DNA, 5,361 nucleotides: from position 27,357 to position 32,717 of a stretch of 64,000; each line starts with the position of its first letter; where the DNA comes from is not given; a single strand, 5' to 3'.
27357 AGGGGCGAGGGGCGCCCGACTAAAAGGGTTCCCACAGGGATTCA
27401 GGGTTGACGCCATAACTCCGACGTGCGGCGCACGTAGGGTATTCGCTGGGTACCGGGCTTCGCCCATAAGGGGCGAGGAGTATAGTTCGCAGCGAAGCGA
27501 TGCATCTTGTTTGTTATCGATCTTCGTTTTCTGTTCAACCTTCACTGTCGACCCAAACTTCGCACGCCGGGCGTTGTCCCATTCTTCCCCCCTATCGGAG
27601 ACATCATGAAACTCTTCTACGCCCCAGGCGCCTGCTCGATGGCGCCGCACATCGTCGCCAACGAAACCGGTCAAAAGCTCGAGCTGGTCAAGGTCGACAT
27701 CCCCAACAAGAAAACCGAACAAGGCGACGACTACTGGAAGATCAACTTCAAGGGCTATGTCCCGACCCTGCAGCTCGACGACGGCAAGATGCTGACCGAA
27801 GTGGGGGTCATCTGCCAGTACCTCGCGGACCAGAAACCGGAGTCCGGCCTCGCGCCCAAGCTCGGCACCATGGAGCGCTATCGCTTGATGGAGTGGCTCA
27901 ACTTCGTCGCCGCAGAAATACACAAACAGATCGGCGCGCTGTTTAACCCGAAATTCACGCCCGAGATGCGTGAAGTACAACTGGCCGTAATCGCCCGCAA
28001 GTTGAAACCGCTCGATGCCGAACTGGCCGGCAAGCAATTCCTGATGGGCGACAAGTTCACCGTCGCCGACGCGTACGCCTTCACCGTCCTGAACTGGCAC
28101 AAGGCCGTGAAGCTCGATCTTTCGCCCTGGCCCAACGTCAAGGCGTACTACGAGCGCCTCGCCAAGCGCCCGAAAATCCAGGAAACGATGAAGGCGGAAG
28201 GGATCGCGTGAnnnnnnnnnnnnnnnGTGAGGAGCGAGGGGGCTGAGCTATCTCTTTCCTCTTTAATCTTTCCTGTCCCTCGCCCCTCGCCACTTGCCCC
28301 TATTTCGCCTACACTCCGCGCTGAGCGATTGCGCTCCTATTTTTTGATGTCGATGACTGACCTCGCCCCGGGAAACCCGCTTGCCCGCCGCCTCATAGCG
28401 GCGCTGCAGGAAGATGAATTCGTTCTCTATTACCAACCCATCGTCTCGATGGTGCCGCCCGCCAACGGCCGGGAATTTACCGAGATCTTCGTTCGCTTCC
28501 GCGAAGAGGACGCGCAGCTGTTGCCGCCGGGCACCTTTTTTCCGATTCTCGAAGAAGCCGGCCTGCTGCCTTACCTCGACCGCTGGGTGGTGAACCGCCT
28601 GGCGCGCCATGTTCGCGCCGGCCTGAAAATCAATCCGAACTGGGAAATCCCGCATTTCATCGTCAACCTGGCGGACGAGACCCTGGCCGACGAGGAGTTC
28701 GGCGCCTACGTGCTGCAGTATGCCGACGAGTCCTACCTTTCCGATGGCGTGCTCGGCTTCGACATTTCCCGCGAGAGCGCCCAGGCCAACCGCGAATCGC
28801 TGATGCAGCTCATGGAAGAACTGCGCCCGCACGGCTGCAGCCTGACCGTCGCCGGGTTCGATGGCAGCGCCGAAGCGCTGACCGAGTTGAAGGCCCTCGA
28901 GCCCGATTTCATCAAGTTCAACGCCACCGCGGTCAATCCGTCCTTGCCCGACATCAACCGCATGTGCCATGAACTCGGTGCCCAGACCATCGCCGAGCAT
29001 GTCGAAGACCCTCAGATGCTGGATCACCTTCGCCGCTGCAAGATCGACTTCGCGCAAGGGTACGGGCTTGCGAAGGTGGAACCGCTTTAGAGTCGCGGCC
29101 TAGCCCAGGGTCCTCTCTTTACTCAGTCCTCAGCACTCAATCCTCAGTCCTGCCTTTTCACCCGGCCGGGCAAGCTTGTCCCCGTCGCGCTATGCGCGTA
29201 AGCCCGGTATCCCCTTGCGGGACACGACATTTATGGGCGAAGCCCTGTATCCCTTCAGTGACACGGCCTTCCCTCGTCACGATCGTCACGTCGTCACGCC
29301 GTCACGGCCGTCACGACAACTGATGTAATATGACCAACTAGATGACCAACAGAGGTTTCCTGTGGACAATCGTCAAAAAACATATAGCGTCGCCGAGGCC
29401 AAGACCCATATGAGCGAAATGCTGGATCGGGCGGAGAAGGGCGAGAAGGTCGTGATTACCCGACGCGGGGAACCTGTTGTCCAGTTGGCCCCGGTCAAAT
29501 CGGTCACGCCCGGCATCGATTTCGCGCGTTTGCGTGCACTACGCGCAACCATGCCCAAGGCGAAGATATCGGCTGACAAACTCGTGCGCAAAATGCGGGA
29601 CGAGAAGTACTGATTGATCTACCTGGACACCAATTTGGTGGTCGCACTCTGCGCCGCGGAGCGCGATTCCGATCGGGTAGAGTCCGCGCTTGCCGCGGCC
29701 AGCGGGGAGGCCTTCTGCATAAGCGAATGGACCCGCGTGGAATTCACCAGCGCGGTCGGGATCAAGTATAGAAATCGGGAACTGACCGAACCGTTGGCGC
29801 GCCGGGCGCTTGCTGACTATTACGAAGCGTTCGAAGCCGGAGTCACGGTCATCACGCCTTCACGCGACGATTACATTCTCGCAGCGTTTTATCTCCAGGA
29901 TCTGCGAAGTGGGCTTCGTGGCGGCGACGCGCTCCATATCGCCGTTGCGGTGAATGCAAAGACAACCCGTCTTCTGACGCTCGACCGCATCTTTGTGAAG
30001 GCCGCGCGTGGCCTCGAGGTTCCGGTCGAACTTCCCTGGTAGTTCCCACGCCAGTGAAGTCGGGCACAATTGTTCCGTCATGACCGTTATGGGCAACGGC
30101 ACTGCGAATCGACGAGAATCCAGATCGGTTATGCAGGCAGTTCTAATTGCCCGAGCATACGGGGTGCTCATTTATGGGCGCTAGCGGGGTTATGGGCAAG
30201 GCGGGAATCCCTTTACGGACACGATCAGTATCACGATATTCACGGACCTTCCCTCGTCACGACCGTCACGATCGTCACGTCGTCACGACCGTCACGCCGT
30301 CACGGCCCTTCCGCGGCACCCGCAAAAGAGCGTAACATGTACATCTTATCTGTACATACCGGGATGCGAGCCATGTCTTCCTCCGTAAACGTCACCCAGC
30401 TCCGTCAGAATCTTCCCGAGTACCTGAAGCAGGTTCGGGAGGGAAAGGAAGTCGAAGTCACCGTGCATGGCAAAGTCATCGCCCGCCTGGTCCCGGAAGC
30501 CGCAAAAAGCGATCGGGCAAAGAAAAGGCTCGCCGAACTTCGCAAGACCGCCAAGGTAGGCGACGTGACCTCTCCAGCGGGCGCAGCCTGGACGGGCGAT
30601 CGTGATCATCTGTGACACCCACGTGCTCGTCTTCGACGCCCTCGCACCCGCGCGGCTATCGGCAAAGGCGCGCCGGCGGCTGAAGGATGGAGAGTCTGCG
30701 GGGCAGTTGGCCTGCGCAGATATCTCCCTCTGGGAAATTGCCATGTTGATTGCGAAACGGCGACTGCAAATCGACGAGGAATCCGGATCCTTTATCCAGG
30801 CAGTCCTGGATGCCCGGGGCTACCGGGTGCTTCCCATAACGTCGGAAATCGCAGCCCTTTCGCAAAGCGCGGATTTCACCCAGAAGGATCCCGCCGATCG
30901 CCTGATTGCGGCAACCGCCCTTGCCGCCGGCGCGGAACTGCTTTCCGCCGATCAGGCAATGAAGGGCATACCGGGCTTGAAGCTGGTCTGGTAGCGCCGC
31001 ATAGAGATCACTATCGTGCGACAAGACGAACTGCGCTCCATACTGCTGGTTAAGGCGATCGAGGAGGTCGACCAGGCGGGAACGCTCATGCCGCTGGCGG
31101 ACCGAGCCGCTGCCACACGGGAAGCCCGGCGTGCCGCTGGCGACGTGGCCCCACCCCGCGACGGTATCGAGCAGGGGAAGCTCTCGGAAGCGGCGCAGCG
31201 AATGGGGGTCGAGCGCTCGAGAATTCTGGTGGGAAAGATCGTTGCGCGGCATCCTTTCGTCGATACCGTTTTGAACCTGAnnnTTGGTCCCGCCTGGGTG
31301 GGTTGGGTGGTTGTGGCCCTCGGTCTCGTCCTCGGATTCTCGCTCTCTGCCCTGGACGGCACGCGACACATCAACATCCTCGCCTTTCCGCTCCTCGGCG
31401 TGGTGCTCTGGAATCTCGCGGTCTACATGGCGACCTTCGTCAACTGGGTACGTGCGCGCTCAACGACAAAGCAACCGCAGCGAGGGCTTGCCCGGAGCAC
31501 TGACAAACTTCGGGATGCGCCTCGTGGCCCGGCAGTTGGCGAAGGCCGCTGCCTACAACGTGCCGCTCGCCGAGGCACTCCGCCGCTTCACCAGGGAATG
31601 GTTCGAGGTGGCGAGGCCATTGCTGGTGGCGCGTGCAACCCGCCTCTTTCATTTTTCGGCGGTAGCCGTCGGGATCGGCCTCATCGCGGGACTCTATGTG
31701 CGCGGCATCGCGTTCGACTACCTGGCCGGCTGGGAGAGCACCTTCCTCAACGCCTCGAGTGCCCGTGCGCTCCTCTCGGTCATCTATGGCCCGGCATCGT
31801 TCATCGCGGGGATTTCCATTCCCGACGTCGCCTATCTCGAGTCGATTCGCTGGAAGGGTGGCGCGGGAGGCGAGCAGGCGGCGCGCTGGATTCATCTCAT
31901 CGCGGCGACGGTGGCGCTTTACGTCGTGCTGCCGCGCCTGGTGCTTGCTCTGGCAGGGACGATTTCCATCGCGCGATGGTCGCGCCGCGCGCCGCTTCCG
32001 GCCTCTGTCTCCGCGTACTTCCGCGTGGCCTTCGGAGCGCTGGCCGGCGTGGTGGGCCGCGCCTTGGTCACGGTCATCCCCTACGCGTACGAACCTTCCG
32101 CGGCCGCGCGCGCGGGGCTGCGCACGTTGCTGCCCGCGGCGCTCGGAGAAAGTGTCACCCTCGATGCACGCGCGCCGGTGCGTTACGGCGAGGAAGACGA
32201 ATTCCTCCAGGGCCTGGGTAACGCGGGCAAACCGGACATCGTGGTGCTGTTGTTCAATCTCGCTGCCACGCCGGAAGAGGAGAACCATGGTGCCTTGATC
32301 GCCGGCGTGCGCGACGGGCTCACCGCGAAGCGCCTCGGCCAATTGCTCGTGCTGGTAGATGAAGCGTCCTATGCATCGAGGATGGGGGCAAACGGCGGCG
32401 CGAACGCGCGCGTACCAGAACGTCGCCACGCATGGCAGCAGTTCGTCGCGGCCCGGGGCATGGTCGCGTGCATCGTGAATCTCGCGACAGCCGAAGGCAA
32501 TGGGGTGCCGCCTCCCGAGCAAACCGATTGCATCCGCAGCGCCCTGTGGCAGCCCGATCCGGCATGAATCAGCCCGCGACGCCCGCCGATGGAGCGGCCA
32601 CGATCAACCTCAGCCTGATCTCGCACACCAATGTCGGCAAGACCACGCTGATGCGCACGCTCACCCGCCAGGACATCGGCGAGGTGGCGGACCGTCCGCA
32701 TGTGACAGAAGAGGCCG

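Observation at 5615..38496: Pervasive intergenic 'word-arm' palindromic element family (TCACG words plus a double-hairpin unit): at least 10 loci in 38 kb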

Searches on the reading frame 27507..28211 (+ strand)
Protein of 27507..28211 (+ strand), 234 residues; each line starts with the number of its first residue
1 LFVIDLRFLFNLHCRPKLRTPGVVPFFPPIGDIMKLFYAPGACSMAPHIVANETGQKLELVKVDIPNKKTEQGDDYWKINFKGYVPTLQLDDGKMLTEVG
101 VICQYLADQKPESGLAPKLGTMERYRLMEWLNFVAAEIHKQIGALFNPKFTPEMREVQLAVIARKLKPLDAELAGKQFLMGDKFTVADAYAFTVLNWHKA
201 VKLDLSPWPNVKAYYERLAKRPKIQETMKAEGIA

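Call 12: search_protein_families(library=pfam, proteins=[window:27507-28211:+])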
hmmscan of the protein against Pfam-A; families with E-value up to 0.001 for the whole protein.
window:27507-28211:+ (234 aa): 9 families
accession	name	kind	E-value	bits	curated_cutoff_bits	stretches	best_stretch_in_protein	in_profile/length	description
PF00043.30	GST_C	-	2.7e-16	60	20.7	1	136-222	4-93/93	Glutathione S-transferase, C-terminal domain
PF13410.11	GST_C_2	-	2.4e-11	44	24.9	1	156-217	5-69/69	Glutathione S-transferase, C-terminal domain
PF13417.12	GST_N_3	-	3.6e-10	40.5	22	1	44-113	10-74/75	Glutathione S-transferase, N-terminal domain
PF02798.26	GST_N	-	7.7e-10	39.4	20.9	1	34-107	3-75/76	Glutathione S-transferase, N-terminal domain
PF14497.11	GST_C_3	-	8.9e-10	39.1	21.6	1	154-226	23-99/104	Glutathione S-transferase, C-terminal domain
PF13409.12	GST_N_2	-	5.3e-08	33.8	25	1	43-109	4-70/70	Glutathione S-transferase, N-terminal domain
PF17171.9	GST_C_6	-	0.00083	19.5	28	0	165-198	4-37/64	Glutathione S-transferase, C-terminal domain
PF22041.1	GST_C_7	-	0.00089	19.7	27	0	151-213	54-124/140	Glutathione S-transferase, C-terminal domain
PF18485.7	GST_N_5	-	0.00093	20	29.6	0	34-106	1-69/74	Glutathione S-transferase, N-terminal domain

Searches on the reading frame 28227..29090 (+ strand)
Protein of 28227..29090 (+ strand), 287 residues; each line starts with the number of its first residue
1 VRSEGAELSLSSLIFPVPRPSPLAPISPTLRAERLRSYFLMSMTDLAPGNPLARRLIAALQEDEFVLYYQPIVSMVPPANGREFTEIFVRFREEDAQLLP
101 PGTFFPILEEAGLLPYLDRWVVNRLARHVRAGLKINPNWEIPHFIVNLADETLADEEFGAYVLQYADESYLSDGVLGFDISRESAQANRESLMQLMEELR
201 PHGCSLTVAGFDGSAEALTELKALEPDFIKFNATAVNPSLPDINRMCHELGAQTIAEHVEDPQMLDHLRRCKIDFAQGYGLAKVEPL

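Call 12: search_protein_families(library=pfam, proteins=[window:28227-29090:+])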
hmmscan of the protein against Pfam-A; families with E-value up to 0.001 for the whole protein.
window:28227-29090:+ (287 aa): 1 family
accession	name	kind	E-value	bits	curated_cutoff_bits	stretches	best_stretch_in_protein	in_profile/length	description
PF00563.25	EAL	-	1.2e-41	143.1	31.3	1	55-283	3-235/236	EAL domain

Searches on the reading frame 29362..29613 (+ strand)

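Call 23: search_protein_families(library=pfam, max_evalue=0.01, proteins=[window:29362-29613:+])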
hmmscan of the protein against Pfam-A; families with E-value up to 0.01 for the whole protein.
window:29362-29613:+ (83 aa): 1 family
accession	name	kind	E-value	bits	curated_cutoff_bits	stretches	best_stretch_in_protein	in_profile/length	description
PF02604.26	PhdYeFM_antitox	-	1.8e-11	44.1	29.8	1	6-78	2-68/74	Antitoxin Phd_YefM, type II toxin-antitoxin system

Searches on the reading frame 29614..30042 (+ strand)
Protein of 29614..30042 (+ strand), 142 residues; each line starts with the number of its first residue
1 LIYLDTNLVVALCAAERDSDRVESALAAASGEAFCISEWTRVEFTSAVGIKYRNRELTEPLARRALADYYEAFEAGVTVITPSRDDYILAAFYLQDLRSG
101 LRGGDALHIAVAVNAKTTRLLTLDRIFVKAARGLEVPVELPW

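Call 23: search_protein_families(library=pfam, max_evalue=0.01, proteins=[window:29614-30042:+])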
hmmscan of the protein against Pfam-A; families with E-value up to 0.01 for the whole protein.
window:29614-30042:+ (142 aa): 1 family
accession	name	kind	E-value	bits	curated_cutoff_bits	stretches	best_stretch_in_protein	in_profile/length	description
PF01850.27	PIN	-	1.7e-11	45.2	23.6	1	2-132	1-119/120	PIN domain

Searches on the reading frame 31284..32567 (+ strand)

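Call 23: search_protein_families(library=pfam, max_evalue=0.01, proteins=[window:31284-32567:+])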
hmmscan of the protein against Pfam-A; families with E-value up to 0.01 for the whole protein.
window:31284-32567:+ (427 aa): 1 family
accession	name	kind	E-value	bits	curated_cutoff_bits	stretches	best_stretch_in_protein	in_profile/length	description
PF11067.13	DUF2868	-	3.5e-12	46.9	26.8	1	88-245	7-156/315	Protein of unknown function (DUF2868)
